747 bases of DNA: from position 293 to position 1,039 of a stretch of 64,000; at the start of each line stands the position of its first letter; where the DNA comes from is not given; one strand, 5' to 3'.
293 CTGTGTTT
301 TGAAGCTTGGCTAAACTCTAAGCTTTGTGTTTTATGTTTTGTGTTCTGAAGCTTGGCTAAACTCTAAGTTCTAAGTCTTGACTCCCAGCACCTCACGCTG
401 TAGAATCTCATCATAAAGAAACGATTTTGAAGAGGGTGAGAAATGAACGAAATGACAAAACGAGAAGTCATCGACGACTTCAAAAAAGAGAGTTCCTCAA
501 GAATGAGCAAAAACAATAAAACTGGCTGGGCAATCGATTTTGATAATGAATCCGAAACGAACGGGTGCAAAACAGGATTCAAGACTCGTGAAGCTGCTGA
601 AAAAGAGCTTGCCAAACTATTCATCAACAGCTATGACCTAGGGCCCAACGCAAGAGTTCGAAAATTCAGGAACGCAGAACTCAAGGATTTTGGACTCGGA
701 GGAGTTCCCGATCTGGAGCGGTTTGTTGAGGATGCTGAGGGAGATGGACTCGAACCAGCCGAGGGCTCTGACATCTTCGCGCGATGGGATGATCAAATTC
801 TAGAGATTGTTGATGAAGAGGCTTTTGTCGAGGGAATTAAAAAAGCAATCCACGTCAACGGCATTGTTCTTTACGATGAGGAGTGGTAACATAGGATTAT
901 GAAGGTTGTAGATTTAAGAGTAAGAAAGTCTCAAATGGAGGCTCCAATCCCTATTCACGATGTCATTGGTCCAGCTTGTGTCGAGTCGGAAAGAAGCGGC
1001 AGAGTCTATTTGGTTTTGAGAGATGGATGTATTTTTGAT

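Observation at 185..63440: Strand-skewed, roughly 20-fold over-represented octamer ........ (complement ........, Chi-like)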

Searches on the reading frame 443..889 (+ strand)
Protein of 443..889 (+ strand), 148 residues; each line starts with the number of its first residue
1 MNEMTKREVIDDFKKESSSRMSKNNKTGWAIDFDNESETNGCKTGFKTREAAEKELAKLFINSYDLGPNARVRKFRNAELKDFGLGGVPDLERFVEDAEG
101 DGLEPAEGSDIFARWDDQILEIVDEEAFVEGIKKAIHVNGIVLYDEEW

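Call 25: find_encoding_contigs(protein=window:443-889:+, flank=10000, max_places=3)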
Protein window:443-889:+ (148 aa): 1 contig read that carries it; 1 place shown.
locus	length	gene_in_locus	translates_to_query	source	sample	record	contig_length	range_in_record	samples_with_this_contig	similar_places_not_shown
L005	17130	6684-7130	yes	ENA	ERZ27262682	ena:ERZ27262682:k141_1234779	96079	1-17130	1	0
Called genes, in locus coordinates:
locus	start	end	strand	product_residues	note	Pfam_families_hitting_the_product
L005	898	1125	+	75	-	-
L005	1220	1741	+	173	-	-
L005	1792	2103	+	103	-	-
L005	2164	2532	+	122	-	-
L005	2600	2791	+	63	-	-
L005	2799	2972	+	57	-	-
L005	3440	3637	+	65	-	-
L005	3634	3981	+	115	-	-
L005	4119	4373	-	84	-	-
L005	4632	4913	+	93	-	-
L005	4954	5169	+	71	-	-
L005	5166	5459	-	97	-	-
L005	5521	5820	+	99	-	-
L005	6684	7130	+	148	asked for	-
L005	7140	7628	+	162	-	-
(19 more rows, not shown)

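Call 50: search_protein_families(library=pfam, proteins=[window:443-889:+], max_evalue=0.01)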
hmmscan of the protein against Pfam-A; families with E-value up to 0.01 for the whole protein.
window:443-889:+ (148 aa): 0 families
